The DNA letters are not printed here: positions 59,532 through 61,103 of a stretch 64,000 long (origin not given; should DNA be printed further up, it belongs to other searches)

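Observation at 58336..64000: Surface protein with Pro/Thr-rich stalk translationally coupled to an FAD oxidoreductase and two tandem GT39-like (protein-O-glycosyltransferase-type) paralogs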

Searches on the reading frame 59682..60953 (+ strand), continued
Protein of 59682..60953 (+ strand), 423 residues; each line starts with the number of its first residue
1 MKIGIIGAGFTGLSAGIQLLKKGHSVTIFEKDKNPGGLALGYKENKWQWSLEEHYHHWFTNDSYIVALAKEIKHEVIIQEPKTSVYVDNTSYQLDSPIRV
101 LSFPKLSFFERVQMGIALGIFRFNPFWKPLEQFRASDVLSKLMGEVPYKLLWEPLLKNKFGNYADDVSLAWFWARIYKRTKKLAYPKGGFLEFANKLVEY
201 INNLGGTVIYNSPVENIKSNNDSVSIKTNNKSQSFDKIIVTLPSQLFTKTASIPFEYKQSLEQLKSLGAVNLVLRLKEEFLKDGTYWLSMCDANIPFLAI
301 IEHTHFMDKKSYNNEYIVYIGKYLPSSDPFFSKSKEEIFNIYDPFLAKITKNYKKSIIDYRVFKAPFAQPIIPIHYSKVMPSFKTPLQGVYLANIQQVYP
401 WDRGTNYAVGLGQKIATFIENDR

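Call 68: find_encoding_contigs(protein=P0334, flank=9000, max_places=1)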
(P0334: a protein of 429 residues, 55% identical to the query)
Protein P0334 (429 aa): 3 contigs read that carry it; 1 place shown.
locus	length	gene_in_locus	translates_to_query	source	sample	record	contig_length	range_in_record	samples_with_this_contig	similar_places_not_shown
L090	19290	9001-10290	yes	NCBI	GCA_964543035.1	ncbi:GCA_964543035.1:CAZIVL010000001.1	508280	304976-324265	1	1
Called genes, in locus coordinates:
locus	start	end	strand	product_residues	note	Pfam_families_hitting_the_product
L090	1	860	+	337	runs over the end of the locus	PF00535:Glycos_transf_2, PF13506:Glyco_transf_21, PF13641:Glyco_tranf_2_3, PF13632:Glyco_trans_2_3 (faint), PF10111:Glyco_tranf_2_2 (weak)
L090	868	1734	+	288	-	PF13489:Methyltransf_23, PF08003:Methyltransf_9 (faint), PF13649:Methyltransf_25, PF13847:Methyltransf_31, PF08241:Methyltransf_11, PF08242:Methyltransf_12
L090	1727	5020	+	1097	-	-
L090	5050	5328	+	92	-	-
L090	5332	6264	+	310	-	PF02729:OTCace_N, PF00185:OTCace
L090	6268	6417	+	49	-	-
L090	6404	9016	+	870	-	-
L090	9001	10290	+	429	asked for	PF00070:Pyr_redox (weak), PF00890:FAD_binding_2 (faint), PF01266:DAO, PF01593:Amino_oxidase, PF01946:Thi4 (weak), PF03486:HI0933_like (faint), PF12831:FAD_oxidored (weak), PF13450:NAD_binding_8, +1 more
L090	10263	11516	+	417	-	PF01943:Polysacc_synt, PF13440:Polysacc_synt_3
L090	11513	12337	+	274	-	PF00535:Glycos_transf_2, PF10111:Glyco_tranf_2_2 (weak)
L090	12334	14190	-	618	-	PF13522:GATase_6, PF13537:GATase_7, PF00733:Asn_synthase, PF06508:QueC (weak)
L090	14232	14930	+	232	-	PF13489:Methyltransf_23, PF13649:Methyltransf_25, PF13847:Methyltransf_31 (weak), PF08241:Methyltransf_11, PF08242:Methyltransf_12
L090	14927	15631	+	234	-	PF00535:Glycos_transf_2, PF10111:Glyco_tranf_2_2 (weak), PF13641:Glyco_tranf_2_3 (weak)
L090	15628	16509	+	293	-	PF13692:Glyco_trans_1_4, PF00534:Glycos_transf_1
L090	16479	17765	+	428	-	-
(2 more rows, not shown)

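Call 84: search_protein_representatives(protein=window:59682-60953:+)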
Query: 423 residues. Proteins with E-value up to 0.001 (for the whole library): 3668; up to 1e-10: 1864; up to 1e-30: 714. The best 150 are listed.
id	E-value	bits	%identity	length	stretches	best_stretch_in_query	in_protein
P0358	1.2e-157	541.5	56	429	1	1-417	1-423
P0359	1.9e-123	428.8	47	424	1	1-422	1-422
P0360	1.4e-116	406.2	57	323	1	1-319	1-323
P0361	1.2e-114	399.9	44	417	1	4-419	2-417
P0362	2.1e-112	392.5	57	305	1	115-418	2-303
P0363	3.4e-106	372.0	45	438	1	6-418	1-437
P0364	2.6e-105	369.1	40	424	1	1-422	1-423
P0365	1.8e-103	363.0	40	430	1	2-421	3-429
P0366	2.3e-103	362.7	41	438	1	1-416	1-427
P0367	2.2e-102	359.5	48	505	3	1-217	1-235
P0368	2.3e-102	359.4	44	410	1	1-419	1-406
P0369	8.7e-102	357.5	41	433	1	2-417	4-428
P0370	9.0e-101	354.1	44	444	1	1-419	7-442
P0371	1.3e-100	353.6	46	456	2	26-283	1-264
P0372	4.6e-100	351.8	40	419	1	5-418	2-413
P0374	9.6e-100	350.8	40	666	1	1-415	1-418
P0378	7.7e-99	347.8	38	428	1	1-422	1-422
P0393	4.1e-93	328.9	43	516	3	266-420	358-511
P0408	3.0e-86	306.3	35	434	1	1-420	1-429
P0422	4.8e-80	285.9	40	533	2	91-419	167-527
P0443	1.0e-74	268.3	36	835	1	3-422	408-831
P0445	2.0e-74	267.4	35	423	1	1-423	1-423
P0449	2.8e-74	266.9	34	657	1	1-419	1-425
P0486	1.5e-68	248.0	33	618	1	11-415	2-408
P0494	1.5e-67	244.7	31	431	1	1-421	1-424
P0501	2.4e-66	240.7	37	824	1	4-416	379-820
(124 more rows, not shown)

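Call 85: search_protein_families(library=pfam, proteins=[P0374, P0443, P0449, P0486, P0501, P0422, P0393, P0367], max_evalue=0.001)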
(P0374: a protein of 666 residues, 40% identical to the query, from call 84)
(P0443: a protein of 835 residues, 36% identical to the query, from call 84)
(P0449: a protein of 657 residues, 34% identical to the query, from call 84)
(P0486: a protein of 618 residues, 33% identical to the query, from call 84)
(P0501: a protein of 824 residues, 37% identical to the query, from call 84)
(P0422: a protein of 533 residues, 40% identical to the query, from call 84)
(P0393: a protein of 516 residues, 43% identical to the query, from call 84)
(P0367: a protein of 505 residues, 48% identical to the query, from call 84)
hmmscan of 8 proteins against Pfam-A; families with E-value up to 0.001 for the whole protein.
P0374 (666 aa): 16 families
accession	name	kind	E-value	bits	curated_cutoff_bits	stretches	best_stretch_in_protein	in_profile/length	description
PF01593.30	Amino_oxidase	-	8.7e-18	65.2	19.8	1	10-344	1-357/443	Flavin containing amine oxidoreductase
PF13847.12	Methyltransf_31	-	1.1e-12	48.3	27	1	494-596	4-113/145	Methyltransferase domain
PF13489.12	Methyltransf_23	-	5.6e-11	42.9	27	1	479-607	8-132/164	Methyltransferase domain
PF13649.12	Methyltransf_25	-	7.8e-11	43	27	1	497-588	1-97/97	Methyltransferase domain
PF08241.18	Methyltransf_11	-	7.8e-11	42.9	21.2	1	499-592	2-95/95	Methyltransferase domain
PF08242.18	Methyltransf_12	-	1.5e-09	38.9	30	1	498-588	1-96/98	Methyltransferase domain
PF13450.12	NAD_binding_8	-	1.6e-09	38.3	21.9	1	5-61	1-55/68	NAD(P)-binding Rossmann-like domain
PF01266.30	DAO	-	1.8e-09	38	27.9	1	3-37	2-37/353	FAD dependent oxidoreductase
PF00070.33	Pyr_redox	-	2e-08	35.1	22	0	2-35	1-34/82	Pyridine nucleotide-disulphide oxidoreductase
PF00891.24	Methyltransf_2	-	2e-06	27.7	22.3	1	496-594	65-166/210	O-methyltransferase domain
PF05175.20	MTS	-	8.6e-06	25.9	23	1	493-551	31-94/170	Methyltransferase small domain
PF01728.25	FtsJ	-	2e-05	25.1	24.1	1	485-595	10-99/181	FtsJ-like methyltransferase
PF07992.20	Pyr_redox_2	-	2.3e-05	24.4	26.1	0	3-32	145-174/291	Pyridine nucleotide-disulphide oxidoreductase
PF00398.26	RrnaAD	-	6.2e-05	22.7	24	1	493-558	30-101/263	Ribosomal RNA adenine dimethylase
PF07021.18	MetW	-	0.00016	21.8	21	1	484-532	4-51/193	Methionine biosynthesis protein MetW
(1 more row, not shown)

P0443 (835 aa): 8 families
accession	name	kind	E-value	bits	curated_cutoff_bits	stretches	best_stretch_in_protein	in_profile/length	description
PF01593.30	Amino_oxidase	-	4.4e-19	69.5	19.8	1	415-802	1-416/443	Flavin containing amine oxidoreductase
PF13450.12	NAD_binding_8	-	7.2e-12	45.9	21.9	1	410-475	1-68/68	NAD(P)-binding Rossmann-like domain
PF01266.30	DAO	-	6.3e-10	39.5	27.9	1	408-442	2-36/353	FAD dependent oxidoreductase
PF07992.20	Pyr_redox_2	-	1.7e-05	24.8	26.1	1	406-440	143-177/291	Pyridine nucleotide-disulphide oxidoreductase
PF03486.20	HI0933_like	-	2.9e-05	24.1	50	0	407-441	2-36/244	HI0933-like protein Rossmann domain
PF00070.33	Pyr_redox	-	5.6e-05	24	22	1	408-441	2-35/82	Pyridine nucleotide-disulphide oxidoreductase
PF01946.23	Thi4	-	0.00014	21.6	26.2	1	401-442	13-55/235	Thi4 family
PF12831.13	FAD_oxidored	-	0.00066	19.5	27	0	408-446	2-40/416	FAD dependent oxidoreductase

P0449 (657 aa): 13 families
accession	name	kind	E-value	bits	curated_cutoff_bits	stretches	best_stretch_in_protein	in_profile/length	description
PF08241.18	Methyltransf_11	-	3.3e-22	79.4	21.2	1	483-574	2-95/95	Methyltransferase domain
PF01593.30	Amino_oxidase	-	4.1e-18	66.3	19.8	1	17-295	9-298/443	Flavin containing amine oxidoreductase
PF13649.12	Methyltransf_25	-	1.4e-17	64.6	27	1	481-570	1-97/97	Methyltransferase domain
PF13847.12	Methyltransf_31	-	2.3e-17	63.5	27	1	475-578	1-113/145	Methyltransferase domain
PF13489.12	Methyltransf_23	-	2.5e-15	57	27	1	467-581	11-123/164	Methyltransferase domain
PF08242.18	Methyltransf_12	-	2.4e-13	51.1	30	1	482-572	1-98/98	Methyltransferase domain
PF07021.18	MetW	-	3.9e-09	36.9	21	1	473-577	9-110/193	Methionine biosynthesis protein MetW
PF01209.24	Ubie_methyltran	-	4.4e-08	33.2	20.1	1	451-574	20-151/233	ubiE/COQ5 methyltransferase family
PF13450.12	NAD_binding_8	-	4.4e-07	30.5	21.9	1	5-56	1-52/68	NAD(P)-binding Rossmann-like domain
PF05401.17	NodS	-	1.8e-06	28.4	24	1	462-577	27-147/201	Nodulation protein S (NodS)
PF02353.26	CMAS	-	4.8e-05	23.2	27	1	463-574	48-164/273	Mycolic acid cyclopropane synthetase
PF01266.30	DAO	-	5.3e-05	23.3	27.9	0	196-248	145-202/353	FAD dependent oxidoreductase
PF06325.19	PrmA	-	9.9e-05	22.4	22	1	474-575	158-259/296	Ribosomal protein L11 methyltransferase (PrmA)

P0486 (618 aa): 4 families
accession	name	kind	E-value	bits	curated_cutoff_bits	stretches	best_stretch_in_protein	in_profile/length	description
PF01593.30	Amino_oxidase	-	3.8e-33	115.9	19.8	1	1-407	1-437/443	Flavin containing amine oxidoreductase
PF04138.20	GtrA_DPMS_TM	-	4.8e-16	59.4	26.1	1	489-616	1-117/117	GtrA/DPMS, transmembrane domain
PF13450.12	NAD_binding_8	-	1.9e-08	34.9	21.9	1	1-61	6-67/68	NAD(P)-binding Rossmann-like domain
PF01266.30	DAO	-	1.5e-05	25.2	27.9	0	2-33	10-40/353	FAD dependent oxidoreductase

P0501 (824 aa): 12 families
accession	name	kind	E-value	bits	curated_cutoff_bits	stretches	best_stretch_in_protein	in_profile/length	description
PF03706.18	LPG_synthase_TM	-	5.9e-40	138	33.4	1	7-308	1-302/302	Lysylphosphatidylglycerol synthase TM region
PF01593.30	Amino_oxidase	-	7e-35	121.6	19.8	1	385-819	1-438/443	Flavin containing amine oxidoreductase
PF13450.12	NAD_binding_8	-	8.5e-15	55.2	21.9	1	380-447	1-67/68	NAD(P)-binding Rossmann-like domain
PF01266.30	DAO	-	2.4e-14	54.1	27.9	1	377-614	1-185/353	FAD dependent oxidoreductase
PF00070.33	Pyr_redox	-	3.1e-08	34.5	22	1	378-411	2-35/82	Pyridine nucleotide-disulphide oxidoreductase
PF12831.13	FAD_oxidored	-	6.2e-08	32.8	27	1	377-416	1-40/416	FAD dependent oxidoreductase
PF00890.30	FAD_binding_2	-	9.5e-08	32.1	20.4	1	377-414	1-37/414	FAD binding domain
PF07992.20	Pyr_redox_2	-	9.8e-08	32.2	26.1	1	364-411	132-178/291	Pyridine nucleotide-disulphide oxidoreductase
PF01946.23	Thi4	-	1.2e-05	25.1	26.2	1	374-412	16-55/235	Thi4 family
PF03486.20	HI0933_like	-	1.8e-05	24.7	50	1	377-411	2-36/244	HI0933-like protein Rossmann domain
PF01494.25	FAD_binding_3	-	2.4e-05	24.2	22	1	377-407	3-33/349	FAD binding domain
PF01134.28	GIDA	-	0.00052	19.6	22.1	1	377-413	1-38/391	Glucose inhibited division protein A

P0422 (533 aa): 9 families
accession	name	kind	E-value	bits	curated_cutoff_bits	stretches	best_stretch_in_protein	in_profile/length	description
PF01593.30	Amino_oxidase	-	3.2e-28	99.7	19.8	1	10-528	1-443/443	Flavin containing amine oxidoreductase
PF13450.12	NAD_binding_8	-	2.6e-14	53.7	21.9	1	5-72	1-68/68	NAD(P)-binding Rossmann-like domain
PF01266.30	DAO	-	1.2e-11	45.2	27.9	1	4-42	3-41/353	FAD dependent oxidoreductase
PF12831.13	FAD_oxidored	-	2.7e-06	27.4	27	1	4-41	3-40/416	FAD dependent oxidoreductase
PF00890.30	FAD_binding_2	-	9.5e-06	25.5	20.4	1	4-39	3-37/414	FAD binding domain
PF00070.33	Pyr_redox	-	2.4e-05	25.2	22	1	2-35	1-34/82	Pyridine nucleotide-disulphide oxidoreductase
PF03486.20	HI0933_like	-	0.00017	21.6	50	0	2-36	2-36/244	HI0933-like protein Rossmann domain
PF07992.20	Pyr_redox_2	-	0.00034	20.6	26.1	1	2-33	2-175/291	Pyridine nucleotide-disulphide oxidoreductase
PF03807.23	F420_oxidored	-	0.00084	20.3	21.6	0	269-341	10-79/94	NADP oxidoreductase coenzyme F420-dependent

P0393 (516 aa): 9 families
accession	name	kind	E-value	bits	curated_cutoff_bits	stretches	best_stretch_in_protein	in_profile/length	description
PF01593.30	Amino_oxidase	-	1.2e-15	58.3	19.8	1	10-510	1-442/443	Flavin containing amine oxidoreductase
PF13450.12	NAD_binding_8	-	6.9e-14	52.3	21.9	1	5-72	1-68/68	NAD(P)-binding Rossmann-like domain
PF01266.30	DAO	-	7.5e-09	36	27.9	1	3-36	2-35/353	FAD dependent oxidoreductase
PF00890.30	FAD_binding_2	-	6.8e-06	26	20.4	1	3-37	2-36/414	FAD binding domain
PF12831.13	FAD_oxidored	-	3.3e-05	23.8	27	1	3-39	2-38/416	FAD dependent oxidoreductase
PF00070.33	Pyr_redox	-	5.7e-05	24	22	1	2-33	1-32/82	Pyridine nucleotide-disulphide oxidoreductase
PF01946.23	Thi4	-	6.8e-05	22.7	26.2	1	2-38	19-56/235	Thi4 family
PF03486.20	HI0933_like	-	0.00018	21.5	50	0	2-36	2-36/244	HI0933-like protein Rossmann domain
PF07992.20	Pyr_redox_2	-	0.00031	20.7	26.1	1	2-33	2-175/291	Pyridine nucleotide-disulphide oxidoreductase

P0367 (505 aa): 7 families
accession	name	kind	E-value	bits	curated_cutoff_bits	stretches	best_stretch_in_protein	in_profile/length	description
PF01593.30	Amino_oxidase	-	2.4e-28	100.1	19.8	1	10-503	1-441/443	Flavin containing amine oxidoreductase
PF13450.12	NAD_binding_8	-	6.7e-13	49.1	21.9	1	5-69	1-65/68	NAD(P)-binding Rossmann-like domain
PF01266.30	DAO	-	1.4e-10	41.7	27.9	1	2-41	1-40/353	FAD dependent oxidoreductase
PF00890.30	FAD_binding_2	-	1.8e-05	24.5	20.4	1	3-37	2-36/414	FAD binding domain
PF00070.33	Pyr_redox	-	9.7e-05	23.3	22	0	2-35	1-34/82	Pyridine nucleotide-disulphide oxidoreductase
PF07992.20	Pyr_redox_2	-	0.00016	21.6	26.1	1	1-32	1-32/291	Pyridine nucleotide-disulphide oxidoreductase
PF12831.13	FAD_oxidored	-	0.00039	20.3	27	1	3-41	2-40/416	FAD dependent oxidoreductase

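Call 86: list_cluster_members(proteins=[P0374, P0443, P0449, P0486, P0501, P0364, P0378, P0408, P0445, P0494])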
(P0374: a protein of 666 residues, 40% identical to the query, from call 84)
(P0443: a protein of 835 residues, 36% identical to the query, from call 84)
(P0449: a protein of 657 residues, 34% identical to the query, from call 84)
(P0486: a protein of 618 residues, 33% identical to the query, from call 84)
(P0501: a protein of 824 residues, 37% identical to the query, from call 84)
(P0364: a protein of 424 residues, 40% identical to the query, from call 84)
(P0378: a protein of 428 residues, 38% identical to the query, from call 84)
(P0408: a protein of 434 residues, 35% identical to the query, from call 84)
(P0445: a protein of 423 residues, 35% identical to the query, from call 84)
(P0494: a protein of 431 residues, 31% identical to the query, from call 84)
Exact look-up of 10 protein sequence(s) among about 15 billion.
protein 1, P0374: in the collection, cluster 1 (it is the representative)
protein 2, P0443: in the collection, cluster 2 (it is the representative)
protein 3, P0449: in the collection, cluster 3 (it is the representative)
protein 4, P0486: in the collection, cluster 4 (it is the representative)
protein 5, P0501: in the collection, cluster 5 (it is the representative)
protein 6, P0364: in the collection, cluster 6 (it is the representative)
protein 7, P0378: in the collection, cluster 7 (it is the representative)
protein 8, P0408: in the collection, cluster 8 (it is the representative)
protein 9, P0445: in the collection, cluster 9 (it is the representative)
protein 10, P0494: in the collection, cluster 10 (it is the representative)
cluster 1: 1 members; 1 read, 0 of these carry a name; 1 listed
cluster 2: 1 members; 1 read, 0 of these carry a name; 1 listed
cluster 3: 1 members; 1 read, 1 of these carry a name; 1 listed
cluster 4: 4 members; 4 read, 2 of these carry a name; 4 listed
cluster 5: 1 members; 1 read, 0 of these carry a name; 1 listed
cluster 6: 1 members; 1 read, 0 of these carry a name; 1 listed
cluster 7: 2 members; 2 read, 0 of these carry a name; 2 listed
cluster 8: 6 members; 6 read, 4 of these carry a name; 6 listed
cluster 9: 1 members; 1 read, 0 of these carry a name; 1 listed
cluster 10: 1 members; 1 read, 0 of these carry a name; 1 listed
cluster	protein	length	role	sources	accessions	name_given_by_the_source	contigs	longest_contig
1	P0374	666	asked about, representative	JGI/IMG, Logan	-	-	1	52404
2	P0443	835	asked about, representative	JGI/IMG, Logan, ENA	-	-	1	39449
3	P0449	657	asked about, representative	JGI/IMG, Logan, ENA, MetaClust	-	\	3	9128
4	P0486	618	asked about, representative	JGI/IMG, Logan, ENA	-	-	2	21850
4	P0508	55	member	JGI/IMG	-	hypothetical protein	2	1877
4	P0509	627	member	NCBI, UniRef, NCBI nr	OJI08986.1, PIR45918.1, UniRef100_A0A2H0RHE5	MAG: hypothetical protein COV08_02420 [Candidatus Vogelbacteria bacterium ... | Amine oxidase domain-containing protein n=1 Tax=Candidatus Vogelbacteria bacterium ... | MAG: hypothetical protein BK006_02440 [bacterium CG10_49_38]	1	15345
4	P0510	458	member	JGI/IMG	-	-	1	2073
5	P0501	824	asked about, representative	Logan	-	-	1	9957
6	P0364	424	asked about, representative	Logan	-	-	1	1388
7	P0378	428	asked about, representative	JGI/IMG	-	-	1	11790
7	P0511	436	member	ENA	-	-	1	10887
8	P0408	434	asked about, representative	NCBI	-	-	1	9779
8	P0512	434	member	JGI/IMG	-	protoporphyrinogen oxidase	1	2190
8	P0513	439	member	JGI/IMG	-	protoporphyrinogen oxidase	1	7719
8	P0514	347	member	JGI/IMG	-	protoporphyrinogen oxidase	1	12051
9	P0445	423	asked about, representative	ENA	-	-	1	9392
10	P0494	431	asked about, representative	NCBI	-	-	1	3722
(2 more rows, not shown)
